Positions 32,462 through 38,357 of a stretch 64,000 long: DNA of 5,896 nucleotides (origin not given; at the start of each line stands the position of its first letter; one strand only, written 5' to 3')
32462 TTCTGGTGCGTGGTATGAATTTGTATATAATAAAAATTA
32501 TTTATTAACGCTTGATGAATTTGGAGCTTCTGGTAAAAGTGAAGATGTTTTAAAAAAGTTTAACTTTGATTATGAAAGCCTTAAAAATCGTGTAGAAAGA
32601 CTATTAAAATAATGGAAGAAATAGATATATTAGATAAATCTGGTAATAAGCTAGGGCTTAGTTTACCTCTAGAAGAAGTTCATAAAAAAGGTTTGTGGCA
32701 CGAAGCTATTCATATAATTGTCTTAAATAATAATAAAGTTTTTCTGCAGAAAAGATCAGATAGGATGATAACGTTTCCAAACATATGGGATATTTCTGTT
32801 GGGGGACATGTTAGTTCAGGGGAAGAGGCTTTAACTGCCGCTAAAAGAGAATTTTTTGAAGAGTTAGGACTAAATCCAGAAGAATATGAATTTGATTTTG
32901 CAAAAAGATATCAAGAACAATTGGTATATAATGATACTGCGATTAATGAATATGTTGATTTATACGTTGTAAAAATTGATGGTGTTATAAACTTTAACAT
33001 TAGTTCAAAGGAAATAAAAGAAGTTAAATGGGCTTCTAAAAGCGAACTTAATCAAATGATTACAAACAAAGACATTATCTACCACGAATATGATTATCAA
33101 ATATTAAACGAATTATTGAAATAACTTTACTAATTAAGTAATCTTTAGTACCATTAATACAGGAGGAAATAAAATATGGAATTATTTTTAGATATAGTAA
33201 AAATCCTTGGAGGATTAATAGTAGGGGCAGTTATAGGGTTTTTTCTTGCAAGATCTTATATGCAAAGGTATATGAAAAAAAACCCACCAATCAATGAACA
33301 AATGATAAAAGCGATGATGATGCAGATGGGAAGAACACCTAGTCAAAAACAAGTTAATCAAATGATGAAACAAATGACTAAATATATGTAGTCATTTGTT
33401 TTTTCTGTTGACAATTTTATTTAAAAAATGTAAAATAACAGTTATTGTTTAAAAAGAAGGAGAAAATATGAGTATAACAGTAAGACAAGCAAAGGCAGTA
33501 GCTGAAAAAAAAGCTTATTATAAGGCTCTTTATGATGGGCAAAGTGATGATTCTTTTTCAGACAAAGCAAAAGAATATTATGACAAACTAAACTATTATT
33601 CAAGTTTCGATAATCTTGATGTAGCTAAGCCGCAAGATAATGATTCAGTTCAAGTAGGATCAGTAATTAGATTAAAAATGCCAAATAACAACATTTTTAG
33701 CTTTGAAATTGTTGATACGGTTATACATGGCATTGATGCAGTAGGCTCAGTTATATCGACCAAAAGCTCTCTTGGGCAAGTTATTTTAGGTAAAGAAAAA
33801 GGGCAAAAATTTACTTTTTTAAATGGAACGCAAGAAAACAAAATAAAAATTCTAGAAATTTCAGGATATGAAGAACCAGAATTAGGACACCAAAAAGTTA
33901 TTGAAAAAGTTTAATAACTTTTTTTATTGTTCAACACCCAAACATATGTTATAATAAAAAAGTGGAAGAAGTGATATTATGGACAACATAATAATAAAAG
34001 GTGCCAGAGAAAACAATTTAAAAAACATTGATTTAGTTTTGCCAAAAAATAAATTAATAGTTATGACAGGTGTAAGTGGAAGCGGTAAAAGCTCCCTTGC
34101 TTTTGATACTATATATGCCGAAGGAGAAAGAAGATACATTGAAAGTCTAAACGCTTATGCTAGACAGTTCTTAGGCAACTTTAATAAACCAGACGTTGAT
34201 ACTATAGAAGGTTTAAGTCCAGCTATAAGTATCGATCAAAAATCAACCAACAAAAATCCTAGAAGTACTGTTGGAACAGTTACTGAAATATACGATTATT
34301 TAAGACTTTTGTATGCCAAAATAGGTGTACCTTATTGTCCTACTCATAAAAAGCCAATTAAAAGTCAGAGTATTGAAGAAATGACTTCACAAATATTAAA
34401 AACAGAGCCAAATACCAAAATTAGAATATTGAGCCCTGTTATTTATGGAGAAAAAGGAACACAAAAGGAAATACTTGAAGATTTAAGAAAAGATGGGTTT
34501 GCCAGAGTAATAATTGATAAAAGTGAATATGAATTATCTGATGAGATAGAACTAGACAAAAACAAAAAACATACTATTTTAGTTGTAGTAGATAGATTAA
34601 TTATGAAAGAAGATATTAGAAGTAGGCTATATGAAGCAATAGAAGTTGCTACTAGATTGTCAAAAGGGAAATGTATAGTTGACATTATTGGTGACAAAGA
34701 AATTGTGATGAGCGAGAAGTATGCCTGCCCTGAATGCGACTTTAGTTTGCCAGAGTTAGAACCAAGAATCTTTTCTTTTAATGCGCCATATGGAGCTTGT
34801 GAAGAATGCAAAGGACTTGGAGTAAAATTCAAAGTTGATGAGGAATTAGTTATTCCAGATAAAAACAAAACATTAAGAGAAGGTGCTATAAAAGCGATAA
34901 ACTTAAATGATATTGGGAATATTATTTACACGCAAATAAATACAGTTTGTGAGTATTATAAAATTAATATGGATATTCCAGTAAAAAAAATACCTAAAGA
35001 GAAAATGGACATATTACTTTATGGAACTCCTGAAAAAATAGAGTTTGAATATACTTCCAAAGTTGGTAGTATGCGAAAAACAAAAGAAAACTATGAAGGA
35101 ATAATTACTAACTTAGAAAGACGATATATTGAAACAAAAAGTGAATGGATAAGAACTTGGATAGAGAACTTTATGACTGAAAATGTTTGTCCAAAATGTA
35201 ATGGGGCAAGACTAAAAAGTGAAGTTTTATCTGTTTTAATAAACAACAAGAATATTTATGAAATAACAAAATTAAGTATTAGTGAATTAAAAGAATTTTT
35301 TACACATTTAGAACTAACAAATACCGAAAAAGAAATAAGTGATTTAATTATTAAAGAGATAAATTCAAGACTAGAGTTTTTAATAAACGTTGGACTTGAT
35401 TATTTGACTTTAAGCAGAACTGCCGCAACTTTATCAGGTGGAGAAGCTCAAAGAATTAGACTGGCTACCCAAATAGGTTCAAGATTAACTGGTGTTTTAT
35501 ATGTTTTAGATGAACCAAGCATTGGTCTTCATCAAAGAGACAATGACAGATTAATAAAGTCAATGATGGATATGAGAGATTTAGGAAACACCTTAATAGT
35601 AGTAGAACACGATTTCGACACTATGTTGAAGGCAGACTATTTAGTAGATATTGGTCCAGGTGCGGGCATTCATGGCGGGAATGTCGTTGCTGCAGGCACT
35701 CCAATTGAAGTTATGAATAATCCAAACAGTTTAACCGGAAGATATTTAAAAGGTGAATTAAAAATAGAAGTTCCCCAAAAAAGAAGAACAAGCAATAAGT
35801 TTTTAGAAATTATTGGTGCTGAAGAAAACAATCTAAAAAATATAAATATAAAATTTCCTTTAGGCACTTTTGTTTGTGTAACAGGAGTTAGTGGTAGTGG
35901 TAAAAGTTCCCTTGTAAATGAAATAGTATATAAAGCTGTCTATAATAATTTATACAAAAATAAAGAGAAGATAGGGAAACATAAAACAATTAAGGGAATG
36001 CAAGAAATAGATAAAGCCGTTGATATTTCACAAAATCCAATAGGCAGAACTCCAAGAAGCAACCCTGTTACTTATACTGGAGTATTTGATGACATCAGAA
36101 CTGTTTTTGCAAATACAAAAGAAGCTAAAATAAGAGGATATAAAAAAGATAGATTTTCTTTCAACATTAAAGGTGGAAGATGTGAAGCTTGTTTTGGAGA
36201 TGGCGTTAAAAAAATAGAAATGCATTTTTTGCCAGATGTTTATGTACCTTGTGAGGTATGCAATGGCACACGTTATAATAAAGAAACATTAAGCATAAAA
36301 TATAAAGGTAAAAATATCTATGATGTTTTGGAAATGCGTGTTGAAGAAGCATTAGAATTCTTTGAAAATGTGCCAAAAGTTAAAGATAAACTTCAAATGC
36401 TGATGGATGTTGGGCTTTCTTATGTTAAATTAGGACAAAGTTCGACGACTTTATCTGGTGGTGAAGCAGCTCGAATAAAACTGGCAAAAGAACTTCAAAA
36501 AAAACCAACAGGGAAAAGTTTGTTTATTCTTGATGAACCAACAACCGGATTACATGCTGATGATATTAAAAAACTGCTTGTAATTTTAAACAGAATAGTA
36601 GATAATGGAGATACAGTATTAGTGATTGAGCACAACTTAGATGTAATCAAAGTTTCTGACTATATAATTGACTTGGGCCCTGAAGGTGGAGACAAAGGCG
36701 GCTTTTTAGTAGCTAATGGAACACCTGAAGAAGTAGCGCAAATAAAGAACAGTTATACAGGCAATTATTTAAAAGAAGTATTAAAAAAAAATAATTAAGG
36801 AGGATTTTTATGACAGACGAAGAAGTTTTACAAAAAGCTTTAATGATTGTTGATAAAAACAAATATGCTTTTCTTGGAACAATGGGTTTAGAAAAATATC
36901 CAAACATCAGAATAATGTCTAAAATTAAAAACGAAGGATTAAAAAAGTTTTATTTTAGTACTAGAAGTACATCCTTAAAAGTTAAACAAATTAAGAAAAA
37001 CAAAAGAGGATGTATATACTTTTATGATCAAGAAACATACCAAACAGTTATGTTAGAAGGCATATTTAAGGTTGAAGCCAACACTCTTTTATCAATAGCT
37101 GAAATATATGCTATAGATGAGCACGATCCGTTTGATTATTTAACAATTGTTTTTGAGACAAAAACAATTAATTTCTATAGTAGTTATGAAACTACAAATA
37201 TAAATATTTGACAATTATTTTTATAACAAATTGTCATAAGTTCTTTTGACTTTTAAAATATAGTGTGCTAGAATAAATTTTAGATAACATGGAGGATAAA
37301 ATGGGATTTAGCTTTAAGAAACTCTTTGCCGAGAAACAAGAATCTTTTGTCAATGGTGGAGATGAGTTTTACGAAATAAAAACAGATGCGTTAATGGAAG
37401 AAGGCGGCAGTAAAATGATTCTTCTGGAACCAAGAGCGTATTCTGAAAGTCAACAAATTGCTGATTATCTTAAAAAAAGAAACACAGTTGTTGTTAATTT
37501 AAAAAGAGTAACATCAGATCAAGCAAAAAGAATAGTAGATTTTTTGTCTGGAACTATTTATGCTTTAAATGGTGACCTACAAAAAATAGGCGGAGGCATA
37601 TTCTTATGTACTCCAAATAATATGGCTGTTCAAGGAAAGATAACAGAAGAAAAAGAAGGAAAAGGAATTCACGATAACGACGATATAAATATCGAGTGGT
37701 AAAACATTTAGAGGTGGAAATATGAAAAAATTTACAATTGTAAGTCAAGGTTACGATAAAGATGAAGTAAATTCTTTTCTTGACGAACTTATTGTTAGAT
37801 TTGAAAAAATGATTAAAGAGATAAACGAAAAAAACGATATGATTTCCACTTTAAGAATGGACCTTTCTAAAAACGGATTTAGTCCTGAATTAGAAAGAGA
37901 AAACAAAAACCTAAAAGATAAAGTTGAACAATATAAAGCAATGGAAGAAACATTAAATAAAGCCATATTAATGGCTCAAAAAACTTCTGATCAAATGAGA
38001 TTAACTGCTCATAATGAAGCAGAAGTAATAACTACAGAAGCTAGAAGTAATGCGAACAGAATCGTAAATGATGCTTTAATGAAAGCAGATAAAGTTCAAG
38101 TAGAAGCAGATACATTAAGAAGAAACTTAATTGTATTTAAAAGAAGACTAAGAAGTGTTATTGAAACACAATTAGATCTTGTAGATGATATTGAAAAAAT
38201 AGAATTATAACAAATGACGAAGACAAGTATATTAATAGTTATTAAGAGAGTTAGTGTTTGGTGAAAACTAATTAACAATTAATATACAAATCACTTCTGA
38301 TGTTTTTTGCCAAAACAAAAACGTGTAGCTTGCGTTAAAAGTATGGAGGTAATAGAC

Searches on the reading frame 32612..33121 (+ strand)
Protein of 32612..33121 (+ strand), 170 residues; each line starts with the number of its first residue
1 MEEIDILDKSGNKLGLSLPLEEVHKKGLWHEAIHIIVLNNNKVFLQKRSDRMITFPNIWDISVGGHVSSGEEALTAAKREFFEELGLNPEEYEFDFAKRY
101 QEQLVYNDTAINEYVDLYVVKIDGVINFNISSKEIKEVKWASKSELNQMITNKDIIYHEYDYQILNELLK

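Call 6: search_protein_families(library=pfam, proteins=[window:32612-33121:+], max_evalue=0.01)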
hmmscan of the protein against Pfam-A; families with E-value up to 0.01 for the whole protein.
window:32612-33121:+ (170 aa): 1 family
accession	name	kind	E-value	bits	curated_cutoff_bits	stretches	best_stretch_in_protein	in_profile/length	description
PF00293.34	NUDIX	-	6.1e-18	65.6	21.1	1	30-148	3-119/134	NUDIX domain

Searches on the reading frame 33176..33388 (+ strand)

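Call 6: search_protein_families(library=pfam, proteins=[window:33176-33388:+], max_evalue=0.01)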
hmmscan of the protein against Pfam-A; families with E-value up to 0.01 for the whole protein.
window:33176-33388:+ (71 aa): 1 family
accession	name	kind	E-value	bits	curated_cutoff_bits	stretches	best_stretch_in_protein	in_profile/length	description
PF03672.18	UPF0154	-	1.8e-29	101.8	27.1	1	12-69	3-60/60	Uncharacterised protein family (UPF0154)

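Call 7: search_protein_families(library=ncbifam, proteins=[window:33176-33388:+], max_evalue=0.1)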
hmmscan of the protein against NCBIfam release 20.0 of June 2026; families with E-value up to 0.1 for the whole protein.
window:33176-33388:+ (71 aa): 2 families
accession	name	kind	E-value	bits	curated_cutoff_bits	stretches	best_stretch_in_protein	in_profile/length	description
NF002503.0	PRK01844.1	equivalog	1.2e-26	92.3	135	1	1-69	1-69/73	YneF family protein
NF008115.0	PRK10862.1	equivalog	0.091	12.8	184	1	6-36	103-132/156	SoxR-reducing system protein RseC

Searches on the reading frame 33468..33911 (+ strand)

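Call 6: search_protein_families(library=pfam, proteins=[window:33468-33911:+], max_evalue=0.01)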
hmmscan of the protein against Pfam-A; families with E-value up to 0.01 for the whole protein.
window:33468-33911:+ (148 aa): 1 family
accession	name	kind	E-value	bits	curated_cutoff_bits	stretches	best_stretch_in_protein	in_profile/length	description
PF01272.25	GreA_GreB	-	2.6e-08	34.2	26.9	1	57-132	2-76/77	Transcription elongation factor, GreA/GreB, C-term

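Call 7: search_protein_families(library=ncbifam, proteins=[window:33468-33911:+], max_evalue=0.1)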
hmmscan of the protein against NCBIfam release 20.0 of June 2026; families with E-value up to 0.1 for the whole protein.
window:33468-33911:+ (148 aa): 10 families
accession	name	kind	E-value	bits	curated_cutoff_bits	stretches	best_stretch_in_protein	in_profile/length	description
TIGR01462.1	greA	subfamily_domain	9.6e-08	32.2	139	1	55-132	75-151/151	transcription elongation factor GreA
NF001263.0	PRK00226.1-4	equivalog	3.1e-07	30.4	145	1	50-132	75-158/160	transcription elongation factor GreA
NF004548.0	PRK05892.1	equivalog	0.00019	21.4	126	1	54-131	76-154/158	nucleoside diphosphate kinase regulator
NF002506.1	PRK01885.1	equivalog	0.00078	19.1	188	1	53-132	76-153/156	transcription elongation factor GreB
NF001260.0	PRK00226.1-1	equivalog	0.0025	17.5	234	1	41-131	71-156/160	transcription elongation factor GreA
NF004969.0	PRK06330.1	equivalog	0.0044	15.7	697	1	58-132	645-713/718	transcript cleavage factor/unknown domain fusion protein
NF001261.0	PRK00226.1-2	equivalog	0.0085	16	167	1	47-131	72-154/157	transcription elongation factor GreA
NF006940.0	PRK09422.1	equivalog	0.015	14.3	344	1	59-104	248-293/338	alcohol dehydrogenase AdhP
TIGR01461.1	greB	equivalog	0.016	15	171.05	1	53-131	76-152/156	transcription elongation factor GreB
NF001262.0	PRK00226.1-3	equivalog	0.018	14.7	161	1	55-135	80-163/165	transcription elongation factor GreA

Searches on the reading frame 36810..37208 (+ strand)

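Call 44: search_protein_families(library=pfam, proteins=[window:36810-37208:+], max_evalue=0.00001)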
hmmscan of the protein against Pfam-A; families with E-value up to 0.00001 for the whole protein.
window:36810-37208:+ (133 aa): 2 families
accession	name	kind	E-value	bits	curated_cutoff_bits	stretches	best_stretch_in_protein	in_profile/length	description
PF01243.27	PNPOx_N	-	1.7e-07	32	28.1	1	13-85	8-72/120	Pyridoxamine 5'-phosphate oxidase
PF16242.11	Pyrid_ox_like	-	1.3e-06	28.4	28.8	1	11-90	7-86/149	Pyridoxamine 5'-phosphate oxidase like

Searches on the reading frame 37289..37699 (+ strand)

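Call 44: search_protein_families(library=pfam, proteins=[window:37289-37699:+], max_evalue=0.00001)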
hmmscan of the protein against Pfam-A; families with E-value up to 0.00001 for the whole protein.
window:37289-37699:+ (137 aa): 1 family
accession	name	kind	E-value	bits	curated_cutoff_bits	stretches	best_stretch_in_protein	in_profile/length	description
PF04472.17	SepF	-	1.8e-28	99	27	1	44-114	2-72/72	Cell division protein SepF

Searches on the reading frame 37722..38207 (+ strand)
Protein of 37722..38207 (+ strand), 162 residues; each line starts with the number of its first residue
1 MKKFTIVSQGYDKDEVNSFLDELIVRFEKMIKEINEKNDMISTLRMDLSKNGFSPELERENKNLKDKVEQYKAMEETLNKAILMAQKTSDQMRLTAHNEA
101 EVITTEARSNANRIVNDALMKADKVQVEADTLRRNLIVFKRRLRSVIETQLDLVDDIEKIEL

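Call 44: search_protein_families(library=pfam, proteins=[window:37722-38207:+], max_evalue=0.00001)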
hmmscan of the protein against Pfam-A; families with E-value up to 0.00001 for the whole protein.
window:37722-38207:+ (162 aa): 1 family
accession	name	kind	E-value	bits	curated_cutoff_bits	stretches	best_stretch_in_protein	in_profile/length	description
PF05103.18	DivIVA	-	2.2e-28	99.3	28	2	56-144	43-131/131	DivIVA protein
